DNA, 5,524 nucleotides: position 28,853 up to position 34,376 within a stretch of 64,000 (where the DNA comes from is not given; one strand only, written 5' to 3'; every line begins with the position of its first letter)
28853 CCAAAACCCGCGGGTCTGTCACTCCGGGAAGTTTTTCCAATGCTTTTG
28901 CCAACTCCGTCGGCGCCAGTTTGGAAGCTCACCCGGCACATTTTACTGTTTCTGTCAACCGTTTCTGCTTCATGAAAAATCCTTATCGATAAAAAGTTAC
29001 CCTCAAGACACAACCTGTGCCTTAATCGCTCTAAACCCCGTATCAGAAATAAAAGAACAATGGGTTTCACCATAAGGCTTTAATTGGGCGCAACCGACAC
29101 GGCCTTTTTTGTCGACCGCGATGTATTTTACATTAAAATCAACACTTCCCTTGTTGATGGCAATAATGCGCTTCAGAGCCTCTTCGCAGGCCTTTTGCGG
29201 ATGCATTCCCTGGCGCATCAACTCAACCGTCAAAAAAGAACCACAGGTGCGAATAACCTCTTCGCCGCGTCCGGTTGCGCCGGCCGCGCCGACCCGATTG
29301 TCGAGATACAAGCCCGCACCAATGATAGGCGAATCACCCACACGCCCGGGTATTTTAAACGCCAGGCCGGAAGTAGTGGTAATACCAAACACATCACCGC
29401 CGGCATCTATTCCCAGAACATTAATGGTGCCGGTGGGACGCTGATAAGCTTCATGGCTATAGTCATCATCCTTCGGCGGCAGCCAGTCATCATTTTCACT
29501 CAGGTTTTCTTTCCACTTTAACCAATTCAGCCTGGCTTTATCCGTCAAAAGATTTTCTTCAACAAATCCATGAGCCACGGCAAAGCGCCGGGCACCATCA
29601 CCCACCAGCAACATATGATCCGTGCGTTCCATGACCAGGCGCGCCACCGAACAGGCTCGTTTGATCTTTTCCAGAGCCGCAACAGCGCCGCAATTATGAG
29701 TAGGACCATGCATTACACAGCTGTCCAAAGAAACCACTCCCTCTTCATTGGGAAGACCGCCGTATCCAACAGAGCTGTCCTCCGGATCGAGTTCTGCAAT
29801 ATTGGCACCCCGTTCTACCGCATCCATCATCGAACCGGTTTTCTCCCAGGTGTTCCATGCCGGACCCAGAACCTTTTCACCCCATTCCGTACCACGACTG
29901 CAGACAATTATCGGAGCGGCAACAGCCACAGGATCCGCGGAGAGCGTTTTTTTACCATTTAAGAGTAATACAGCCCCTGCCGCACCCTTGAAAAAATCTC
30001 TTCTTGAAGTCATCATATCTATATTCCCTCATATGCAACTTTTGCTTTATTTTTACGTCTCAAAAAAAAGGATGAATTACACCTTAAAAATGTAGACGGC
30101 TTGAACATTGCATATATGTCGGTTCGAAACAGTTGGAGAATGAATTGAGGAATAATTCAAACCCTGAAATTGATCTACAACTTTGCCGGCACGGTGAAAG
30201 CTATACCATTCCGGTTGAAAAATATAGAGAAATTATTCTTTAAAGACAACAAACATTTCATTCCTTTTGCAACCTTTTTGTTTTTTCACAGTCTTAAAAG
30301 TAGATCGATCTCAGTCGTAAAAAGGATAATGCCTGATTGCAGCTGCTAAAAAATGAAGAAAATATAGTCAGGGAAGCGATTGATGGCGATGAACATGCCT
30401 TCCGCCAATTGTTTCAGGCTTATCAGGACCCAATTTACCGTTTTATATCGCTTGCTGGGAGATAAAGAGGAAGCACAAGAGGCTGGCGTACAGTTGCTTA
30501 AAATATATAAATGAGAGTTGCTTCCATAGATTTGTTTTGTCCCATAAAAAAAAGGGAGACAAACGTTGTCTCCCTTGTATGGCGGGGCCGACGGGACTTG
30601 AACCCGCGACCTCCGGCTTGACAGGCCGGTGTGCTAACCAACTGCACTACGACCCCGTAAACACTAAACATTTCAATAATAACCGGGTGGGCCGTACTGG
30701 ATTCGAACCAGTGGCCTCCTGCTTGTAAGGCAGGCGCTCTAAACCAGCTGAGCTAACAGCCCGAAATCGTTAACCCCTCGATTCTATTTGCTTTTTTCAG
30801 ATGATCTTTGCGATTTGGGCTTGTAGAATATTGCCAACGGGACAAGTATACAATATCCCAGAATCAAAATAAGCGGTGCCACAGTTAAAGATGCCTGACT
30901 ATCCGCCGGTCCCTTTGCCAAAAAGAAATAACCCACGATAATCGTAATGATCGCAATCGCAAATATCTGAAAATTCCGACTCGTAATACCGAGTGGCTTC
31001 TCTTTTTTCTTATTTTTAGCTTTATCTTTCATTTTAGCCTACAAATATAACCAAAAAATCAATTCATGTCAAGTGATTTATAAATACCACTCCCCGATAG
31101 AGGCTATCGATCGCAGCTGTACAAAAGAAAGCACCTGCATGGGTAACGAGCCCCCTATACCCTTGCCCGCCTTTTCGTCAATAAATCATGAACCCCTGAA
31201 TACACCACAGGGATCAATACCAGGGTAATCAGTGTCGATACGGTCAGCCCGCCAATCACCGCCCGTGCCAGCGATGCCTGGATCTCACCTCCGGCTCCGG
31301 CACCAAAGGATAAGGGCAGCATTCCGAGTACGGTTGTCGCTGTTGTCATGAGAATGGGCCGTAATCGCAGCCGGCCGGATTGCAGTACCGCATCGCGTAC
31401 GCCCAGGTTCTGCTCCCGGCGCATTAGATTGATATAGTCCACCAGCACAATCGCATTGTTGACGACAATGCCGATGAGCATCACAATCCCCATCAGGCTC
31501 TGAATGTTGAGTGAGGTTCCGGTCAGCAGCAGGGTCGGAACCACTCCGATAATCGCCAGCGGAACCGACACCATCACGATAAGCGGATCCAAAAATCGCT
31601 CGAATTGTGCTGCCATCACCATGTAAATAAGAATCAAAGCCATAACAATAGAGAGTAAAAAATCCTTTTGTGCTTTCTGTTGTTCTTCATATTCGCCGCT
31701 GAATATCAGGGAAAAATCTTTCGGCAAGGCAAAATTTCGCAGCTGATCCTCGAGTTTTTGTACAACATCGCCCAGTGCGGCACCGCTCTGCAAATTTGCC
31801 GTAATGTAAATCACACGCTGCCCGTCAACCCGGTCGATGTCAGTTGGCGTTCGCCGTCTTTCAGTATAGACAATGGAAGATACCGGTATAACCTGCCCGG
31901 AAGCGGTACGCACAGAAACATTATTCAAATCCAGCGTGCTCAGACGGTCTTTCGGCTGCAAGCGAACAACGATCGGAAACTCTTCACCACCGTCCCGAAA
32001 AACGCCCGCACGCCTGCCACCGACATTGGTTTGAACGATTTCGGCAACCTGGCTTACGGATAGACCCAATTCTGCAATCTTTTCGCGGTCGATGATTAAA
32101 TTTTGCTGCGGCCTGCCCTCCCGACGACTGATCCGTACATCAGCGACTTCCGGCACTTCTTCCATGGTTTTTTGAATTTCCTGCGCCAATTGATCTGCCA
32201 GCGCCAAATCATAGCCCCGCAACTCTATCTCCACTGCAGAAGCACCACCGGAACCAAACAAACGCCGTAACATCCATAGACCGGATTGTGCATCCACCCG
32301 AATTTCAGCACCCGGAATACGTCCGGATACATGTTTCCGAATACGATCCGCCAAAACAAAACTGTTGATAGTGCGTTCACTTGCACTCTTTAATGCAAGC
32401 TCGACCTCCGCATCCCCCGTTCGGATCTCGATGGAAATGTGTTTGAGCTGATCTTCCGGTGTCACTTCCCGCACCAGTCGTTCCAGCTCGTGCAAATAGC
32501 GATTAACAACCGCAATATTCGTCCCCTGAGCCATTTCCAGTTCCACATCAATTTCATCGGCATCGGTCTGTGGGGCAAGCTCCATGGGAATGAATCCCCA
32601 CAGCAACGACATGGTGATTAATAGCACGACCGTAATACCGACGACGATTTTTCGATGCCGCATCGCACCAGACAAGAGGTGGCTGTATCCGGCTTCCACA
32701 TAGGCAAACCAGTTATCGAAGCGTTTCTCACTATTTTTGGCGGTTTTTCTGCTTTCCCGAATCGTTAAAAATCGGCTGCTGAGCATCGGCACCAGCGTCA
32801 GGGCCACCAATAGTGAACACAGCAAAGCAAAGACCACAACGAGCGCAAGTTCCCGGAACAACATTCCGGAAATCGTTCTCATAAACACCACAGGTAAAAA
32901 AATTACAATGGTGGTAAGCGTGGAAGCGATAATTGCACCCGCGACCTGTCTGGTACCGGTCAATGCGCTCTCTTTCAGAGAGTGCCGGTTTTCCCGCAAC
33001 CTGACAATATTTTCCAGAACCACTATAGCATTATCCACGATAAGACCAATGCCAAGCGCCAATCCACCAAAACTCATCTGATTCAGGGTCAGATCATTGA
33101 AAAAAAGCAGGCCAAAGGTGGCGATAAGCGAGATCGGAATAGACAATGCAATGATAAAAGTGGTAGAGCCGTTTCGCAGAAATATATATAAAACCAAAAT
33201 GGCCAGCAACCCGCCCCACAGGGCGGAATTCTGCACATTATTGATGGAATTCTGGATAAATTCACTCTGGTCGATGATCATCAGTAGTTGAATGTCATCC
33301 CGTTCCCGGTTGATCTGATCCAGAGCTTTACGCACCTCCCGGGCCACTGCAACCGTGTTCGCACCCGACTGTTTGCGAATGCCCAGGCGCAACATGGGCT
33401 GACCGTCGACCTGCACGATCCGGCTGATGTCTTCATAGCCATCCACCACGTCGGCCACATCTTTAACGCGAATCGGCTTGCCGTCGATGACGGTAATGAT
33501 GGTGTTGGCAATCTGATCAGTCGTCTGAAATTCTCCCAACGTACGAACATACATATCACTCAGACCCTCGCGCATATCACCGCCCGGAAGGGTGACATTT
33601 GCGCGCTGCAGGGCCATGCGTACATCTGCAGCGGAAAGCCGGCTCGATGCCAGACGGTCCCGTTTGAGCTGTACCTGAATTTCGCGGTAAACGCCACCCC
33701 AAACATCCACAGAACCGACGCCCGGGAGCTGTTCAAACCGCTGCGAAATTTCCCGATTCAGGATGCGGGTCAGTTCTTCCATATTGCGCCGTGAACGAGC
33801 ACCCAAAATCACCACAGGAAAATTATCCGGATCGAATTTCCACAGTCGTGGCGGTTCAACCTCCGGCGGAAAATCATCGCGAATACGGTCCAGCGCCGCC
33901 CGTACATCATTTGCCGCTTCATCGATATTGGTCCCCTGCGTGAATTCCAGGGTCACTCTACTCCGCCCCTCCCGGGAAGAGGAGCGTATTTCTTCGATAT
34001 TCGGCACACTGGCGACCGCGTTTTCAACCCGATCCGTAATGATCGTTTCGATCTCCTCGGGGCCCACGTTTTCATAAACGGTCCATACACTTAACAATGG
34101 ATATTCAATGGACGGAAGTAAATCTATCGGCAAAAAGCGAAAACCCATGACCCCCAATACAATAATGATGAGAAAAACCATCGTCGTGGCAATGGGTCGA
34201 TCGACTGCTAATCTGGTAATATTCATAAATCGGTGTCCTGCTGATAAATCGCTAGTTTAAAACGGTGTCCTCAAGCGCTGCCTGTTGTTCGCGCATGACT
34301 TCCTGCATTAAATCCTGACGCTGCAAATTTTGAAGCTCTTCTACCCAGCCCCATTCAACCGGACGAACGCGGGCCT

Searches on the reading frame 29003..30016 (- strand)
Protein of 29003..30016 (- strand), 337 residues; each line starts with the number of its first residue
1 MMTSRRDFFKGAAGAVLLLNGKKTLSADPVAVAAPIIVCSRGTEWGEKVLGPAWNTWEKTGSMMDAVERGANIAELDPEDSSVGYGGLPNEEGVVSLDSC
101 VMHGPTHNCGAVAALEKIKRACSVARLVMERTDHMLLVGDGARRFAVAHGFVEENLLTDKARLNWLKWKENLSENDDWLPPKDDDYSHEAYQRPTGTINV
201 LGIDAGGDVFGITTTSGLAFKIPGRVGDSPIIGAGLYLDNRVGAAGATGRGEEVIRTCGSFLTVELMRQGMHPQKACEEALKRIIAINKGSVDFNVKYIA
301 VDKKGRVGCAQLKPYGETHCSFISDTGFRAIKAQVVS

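Call 13: search_protein_families(library=ncbifam, max_evalue=1e-8, proteins=[window:29003-30016:-])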
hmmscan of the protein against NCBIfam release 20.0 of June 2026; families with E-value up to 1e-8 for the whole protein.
window:29003-30016:- (337 aa): 1 family
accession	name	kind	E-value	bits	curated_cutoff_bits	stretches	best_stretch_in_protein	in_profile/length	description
NF007589.0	PRK10226.1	equivalog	2.7e-34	118.5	567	1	64-308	50-287/321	beta-aspartyl-peptidase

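Call 54: find_encoding_contigs(protein=window:29003-30016:-, flank=2000, max_places=3)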
Protein window:29003-30016:- (337 aa): no gene with exactly this product is on record in the collection.

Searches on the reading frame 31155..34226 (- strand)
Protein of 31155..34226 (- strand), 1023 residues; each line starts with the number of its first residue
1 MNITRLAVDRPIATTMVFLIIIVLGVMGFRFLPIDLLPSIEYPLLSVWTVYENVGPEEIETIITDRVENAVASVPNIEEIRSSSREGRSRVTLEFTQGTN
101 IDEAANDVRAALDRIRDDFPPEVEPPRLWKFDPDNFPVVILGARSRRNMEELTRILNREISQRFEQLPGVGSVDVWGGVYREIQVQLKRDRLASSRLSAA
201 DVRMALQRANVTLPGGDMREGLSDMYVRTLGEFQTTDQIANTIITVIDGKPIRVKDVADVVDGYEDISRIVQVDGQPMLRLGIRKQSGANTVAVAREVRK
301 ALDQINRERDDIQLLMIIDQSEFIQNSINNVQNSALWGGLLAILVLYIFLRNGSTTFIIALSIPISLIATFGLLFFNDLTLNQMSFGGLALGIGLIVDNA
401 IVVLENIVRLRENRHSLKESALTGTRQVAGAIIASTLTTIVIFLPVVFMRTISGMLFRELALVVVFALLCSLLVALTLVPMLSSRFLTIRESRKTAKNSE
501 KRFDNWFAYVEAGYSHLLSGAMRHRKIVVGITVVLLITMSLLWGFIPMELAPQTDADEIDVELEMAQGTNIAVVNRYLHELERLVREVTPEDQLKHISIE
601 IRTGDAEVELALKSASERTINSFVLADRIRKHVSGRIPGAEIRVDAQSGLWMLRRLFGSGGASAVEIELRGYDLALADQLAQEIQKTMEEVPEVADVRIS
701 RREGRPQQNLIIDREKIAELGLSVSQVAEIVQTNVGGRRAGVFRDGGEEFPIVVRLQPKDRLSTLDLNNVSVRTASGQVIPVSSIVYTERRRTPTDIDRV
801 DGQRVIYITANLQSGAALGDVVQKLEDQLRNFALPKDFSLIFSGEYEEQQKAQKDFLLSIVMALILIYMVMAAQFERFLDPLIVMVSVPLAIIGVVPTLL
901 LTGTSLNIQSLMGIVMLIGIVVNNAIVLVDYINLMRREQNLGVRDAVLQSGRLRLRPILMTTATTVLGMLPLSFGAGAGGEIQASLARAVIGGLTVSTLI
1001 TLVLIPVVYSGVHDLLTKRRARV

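Call 13: search_protein_families(library=ncbifam, max_evalue=1e-8, proteins=[window:31155-34226:-])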
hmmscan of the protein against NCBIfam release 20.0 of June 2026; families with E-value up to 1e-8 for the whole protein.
window:31155-34226:- (1023 aa): 15 families
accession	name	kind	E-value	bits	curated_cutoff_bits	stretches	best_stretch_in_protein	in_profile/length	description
NF033617.1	RND_permease_2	subfamily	6.3e-246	818.9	1250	1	4-1011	1-1006/1009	multidrug efflux RND transporter permease subunit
NF000282.2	RND_permease_1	subfamily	4.2e-162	541.4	1250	1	6-1012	3-1027/1029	multidrug efflux RND transporter permease subunit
NF007905.0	PRK10614.1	equivalog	1.1e-157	526.5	1774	1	2-1019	2-1015/1025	multidrug efflux RND transporter permease subunit MdtC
NF007798.0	PRK10503.1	equivalog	2.7e-150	502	1584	1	4-1017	13-1027/1040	MdtB/MuxB family multidrug efflux RND transporter permease subunit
TIGR00915.1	2A0602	subfamily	1.1e-147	493.7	940.35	1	5-1020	3-1036/1050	efflux RND transporter permease subunit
TIGR00914.1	2A0601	subfamily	4.7e-141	471.6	701.45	1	3-1015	5-1038/1051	CusA/CzcA family heavy metal efflux RND transporter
NF007133.0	PRK09579.1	equivalog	2.1e-134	449.4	1763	1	1-1012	1-1002/1017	multidrug efflux RND transporter permease subunit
NF007131.0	PRK09577.1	equivalog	1.4e-109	367.4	1768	1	4-1020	2-1030/1045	multidrug efflux RND transporter permease subunit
NF007842.1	PRK10555.1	equivalog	4e-101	339.5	1854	1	6-1011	4-1025/1036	multidrug efflux RND transporter permease AcrD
NF011706.2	PRK15127.1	equivalog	2.2e-90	304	2150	1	6-1018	4-1035/1049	multidrug efflux RND transporter permease subunit AcrB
NF000037.1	RND_perm_OqxB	exception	5.9e-89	299.2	2200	2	1-576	1-597/1050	multidrug efflux RND transporter permease subunit OqxB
TIGR00916.1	2A0604s01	subfamily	7.4e-16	58.4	148.6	0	856-997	90-226/231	SecD/SecF family protein translocase subunit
NF009583.0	PRK13024.1-3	subfamily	2.1e-15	55.8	721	1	329-607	279-542/755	protein translocase subunit SecDF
TIGR00921.1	2A067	subfamily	3.5e-14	51.8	351.9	0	331-482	197-730/733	hydrophobe/amphiphile efflux-3 (HAE3) family transporter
TIGR03480.1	HpnN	hypoth_equivalog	4e-12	45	751.85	0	325-539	265-462/862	hopanoid biosynthesis associated RND transporter like protein HpnN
